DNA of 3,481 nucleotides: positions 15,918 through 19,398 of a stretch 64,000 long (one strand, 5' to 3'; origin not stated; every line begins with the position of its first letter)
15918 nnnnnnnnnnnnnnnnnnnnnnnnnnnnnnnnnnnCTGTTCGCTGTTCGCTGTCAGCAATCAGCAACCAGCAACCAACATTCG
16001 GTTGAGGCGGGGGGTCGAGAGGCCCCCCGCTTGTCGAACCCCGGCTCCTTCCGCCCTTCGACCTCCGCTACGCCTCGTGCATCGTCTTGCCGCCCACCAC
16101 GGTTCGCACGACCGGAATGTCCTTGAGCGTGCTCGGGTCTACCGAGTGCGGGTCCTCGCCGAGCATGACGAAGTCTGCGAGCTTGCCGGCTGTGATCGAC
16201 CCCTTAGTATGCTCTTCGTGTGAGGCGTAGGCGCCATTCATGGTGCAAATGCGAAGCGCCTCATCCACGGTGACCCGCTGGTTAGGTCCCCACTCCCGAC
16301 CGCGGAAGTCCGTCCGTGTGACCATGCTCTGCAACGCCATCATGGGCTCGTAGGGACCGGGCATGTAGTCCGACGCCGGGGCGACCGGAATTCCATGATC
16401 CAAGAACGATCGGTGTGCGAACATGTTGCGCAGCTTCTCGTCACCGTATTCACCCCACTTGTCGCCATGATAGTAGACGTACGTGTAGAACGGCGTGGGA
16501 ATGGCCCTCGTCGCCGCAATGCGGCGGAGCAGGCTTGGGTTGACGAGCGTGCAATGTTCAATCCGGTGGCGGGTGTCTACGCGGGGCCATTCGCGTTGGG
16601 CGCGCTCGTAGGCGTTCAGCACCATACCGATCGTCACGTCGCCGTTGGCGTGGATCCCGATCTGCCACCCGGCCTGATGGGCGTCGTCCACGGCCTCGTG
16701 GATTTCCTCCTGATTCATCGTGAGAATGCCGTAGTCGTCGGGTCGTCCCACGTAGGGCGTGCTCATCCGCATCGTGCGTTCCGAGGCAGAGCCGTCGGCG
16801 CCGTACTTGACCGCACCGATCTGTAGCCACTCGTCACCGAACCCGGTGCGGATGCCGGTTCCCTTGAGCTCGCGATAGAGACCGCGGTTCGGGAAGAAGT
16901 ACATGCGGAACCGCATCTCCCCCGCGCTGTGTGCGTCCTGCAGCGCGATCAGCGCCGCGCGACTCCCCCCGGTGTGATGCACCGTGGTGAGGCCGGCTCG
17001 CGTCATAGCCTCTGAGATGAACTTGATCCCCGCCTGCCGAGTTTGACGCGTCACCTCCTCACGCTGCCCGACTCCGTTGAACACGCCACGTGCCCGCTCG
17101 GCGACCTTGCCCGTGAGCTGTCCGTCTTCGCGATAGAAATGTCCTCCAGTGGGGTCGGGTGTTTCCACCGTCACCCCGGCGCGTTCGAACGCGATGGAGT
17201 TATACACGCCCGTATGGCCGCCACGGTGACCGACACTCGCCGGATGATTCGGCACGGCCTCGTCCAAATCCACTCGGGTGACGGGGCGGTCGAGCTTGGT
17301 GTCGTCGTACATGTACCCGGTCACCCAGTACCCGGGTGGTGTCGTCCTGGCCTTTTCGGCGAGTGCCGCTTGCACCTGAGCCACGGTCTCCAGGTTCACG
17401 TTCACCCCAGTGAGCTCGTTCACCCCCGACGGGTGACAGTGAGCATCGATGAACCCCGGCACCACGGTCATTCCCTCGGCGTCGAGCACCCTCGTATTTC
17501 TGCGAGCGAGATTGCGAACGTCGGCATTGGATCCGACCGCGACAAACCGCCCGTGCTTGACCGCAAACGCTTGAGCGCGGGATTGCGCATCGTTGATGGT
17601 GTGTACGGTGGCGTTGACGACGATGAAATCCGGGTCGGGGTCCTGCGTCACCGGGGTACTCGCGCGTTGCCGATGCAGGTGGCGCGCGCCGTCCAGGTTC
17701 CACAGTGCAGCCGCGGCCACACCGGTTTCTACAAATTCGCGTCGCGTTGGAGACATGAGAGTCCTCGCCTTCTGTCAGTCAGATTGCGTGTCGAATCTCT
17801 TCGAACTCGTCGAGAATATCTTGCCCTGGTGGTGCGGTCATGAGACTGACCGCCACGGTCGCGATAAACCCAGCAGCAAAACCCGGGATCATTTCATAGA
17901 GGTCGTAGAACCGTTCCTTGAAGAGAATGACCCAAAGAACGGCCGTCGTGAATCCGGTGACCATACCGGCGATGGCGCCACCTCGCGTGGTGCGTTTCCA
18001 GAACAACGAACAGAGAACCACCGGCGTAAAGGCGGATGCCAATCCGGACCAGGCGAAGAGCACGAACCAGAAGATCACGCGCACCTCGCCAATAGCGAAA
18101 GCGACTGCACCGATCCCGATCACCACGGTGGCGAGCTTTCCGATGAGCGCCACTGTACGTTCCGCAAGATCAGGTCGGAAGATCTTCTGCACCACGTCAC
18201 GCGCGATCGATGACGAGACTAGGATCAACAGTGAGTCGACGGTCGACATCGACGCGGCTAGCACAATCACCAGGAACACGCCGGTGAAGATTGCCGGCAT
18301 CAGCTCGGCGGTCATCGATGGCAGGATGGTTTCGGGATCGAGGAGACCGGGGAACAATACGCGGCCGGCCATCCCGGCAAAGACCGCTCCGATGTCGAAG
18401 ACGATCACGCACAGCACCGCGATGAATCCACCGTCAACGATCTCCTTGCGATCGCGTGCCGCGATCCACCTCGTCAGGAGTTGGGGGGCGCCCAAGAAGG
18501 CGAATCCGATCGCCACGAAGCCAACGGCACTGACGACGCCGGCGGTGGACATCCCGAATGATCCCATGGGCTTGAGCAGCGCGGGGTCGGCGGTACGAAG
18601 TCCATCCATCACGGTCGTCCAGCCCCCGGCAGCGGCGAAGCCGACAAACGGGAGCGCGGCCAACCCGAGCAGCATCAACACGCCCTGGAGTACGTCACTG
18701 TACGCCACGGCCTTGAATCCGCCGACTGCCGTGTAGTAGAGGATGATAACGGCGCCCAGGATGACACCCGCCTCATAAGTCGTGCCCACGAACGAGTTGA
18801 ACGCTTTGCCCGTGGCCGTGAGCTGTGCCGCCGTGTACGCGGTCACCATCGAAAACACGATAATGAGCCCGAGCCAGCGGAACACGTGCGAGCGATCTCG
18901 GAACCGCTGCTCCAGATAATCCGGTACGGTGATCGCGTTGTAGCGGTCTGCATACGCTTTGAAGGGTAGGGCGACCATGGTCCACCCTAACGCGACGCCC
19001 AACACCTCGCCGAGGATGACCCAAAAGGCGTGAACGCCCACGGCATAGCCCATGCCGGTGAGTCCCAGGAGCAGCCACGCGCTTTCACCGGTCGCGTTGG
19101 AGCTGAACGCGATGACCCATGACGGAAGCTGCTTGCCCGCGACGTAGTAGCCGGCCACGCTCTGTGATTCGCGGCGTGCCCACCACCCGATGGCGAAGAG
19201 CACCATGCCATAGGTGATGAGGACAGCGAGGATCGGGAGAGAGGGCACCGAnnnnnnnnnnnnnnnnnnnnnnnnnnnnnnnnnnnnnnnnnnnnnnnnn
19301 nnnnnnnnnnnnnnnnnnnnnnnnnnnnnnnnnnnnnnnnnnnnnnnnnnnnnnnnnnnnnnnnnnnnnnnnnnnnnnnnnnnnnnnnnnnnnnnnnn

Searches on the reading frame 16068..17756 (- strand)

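Call 39: search_protein_families(library=pfam, proteins=[window:16068-17756:-], max_evalue=0.001)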
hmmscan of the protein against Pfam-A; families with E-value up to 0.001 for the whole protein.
window:16068-17756:- (562 aa): 2 families
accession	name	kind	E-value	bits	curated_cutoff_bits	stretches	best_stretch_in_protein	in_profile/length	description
PF07969.17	Amidohydro_3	-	1.6e-91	308.6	29.7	1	89-559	1-471/472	Amidohydrolase family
PF01979.26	Amidohydro_1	-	1.6e-19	70.8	25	1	235-558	29-344/345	Amidohydrolase family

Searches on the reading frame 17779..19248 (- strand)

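Call 39: search_protein_families(library=pfam, proteins=[window:17779-19248:-], max_evalue=0.001)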
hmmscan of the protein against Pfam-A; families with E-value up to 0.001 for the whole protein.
window:17779-19248:- (489 aa): 1 family
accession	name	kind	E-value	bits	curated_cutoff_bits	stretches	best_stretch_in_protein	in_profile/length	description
PF00474.23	SSF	-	1.8e-74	251.5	22.8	1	34-432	1-406/406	Sodium:solute symporter family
